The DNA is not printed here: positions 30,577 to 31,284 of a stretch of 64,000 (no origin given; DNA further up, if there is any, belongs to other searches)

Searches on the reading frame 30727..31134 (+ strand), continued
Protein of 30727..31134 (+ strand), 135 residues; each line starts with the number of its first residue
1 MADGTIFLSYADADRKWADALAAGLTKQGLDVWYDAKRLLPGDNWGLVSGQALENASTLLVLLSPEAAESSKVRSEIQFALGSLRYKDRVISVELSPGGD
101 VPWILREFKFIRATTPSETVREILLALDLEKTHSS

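Call 80: search_solved_structures(query=A2, max_evalue=0.001, show_alignments=4)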
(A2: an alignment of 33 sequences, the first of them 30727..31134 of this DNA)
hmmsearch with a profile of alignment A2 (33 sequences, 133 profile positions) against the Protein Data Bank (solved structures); distinct sequences matched with E-value up to 0.001: 38.
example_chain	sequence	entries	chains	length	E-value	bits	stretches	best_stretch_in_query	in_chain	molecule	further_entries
3h16_A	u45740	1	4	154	2.5e-12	50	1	2-125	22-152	TIR protein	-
6wt6_A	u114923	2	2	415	2.6e-12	50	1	3-126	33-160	Metazoan TIR-STING fusion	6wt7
7uxr_A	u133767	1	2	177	5.7e-11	45.6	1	3-97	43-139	TIR domain protein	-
7l6w_A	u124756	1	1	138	9.3e-11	44.9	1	3-113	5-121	Myeloid differentiation primary response protein MyD88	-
4dom_A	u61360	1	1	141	1e-10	44.8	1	3-113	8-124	Myeloid differentiation primary response protein MyD88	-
4eo7_A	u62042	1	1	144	1.1e-10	44.7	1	3-113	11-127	Myeloid differentiation primary response protein MyD88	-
8w8m_D2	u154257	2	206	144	1.1e-10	44.7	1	3-113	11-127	Myeloid differentiation primary response protein MyD88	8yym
7beq_A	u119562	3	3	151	1.1e-10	44.7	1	3-113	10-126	Myeloid differentiation primary response protein MyD88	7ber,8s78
2z5v_A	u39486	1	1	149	1.2e-10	44.6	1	3-113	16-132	Myeloid differentiation primary response protein MyD88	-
2js7_A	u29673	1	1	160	1.4e-10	44.4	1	3-113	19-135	Myeloid differentiation primary response protein MyD88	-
7ylf_A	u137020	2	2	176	2.6e-10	43.5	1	3-111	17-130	Toll-like receptor 15 | Toll-like receptor 2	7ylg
4w8h_A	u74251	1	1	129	2.8e-10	43.4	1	3-110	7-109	Toll-receptor-related 2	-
4w8g_A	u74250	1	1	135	3e-10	43.3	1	3-110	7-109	Toll-receptor-related 2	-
7uwg_A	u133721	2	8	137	3.6e-10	43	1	3-96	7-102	Molecular chaperone Tir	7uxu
8g83_A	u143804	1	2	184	4.3e-10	42.8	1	3-125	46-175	NAD(+) hydrolase AbTIR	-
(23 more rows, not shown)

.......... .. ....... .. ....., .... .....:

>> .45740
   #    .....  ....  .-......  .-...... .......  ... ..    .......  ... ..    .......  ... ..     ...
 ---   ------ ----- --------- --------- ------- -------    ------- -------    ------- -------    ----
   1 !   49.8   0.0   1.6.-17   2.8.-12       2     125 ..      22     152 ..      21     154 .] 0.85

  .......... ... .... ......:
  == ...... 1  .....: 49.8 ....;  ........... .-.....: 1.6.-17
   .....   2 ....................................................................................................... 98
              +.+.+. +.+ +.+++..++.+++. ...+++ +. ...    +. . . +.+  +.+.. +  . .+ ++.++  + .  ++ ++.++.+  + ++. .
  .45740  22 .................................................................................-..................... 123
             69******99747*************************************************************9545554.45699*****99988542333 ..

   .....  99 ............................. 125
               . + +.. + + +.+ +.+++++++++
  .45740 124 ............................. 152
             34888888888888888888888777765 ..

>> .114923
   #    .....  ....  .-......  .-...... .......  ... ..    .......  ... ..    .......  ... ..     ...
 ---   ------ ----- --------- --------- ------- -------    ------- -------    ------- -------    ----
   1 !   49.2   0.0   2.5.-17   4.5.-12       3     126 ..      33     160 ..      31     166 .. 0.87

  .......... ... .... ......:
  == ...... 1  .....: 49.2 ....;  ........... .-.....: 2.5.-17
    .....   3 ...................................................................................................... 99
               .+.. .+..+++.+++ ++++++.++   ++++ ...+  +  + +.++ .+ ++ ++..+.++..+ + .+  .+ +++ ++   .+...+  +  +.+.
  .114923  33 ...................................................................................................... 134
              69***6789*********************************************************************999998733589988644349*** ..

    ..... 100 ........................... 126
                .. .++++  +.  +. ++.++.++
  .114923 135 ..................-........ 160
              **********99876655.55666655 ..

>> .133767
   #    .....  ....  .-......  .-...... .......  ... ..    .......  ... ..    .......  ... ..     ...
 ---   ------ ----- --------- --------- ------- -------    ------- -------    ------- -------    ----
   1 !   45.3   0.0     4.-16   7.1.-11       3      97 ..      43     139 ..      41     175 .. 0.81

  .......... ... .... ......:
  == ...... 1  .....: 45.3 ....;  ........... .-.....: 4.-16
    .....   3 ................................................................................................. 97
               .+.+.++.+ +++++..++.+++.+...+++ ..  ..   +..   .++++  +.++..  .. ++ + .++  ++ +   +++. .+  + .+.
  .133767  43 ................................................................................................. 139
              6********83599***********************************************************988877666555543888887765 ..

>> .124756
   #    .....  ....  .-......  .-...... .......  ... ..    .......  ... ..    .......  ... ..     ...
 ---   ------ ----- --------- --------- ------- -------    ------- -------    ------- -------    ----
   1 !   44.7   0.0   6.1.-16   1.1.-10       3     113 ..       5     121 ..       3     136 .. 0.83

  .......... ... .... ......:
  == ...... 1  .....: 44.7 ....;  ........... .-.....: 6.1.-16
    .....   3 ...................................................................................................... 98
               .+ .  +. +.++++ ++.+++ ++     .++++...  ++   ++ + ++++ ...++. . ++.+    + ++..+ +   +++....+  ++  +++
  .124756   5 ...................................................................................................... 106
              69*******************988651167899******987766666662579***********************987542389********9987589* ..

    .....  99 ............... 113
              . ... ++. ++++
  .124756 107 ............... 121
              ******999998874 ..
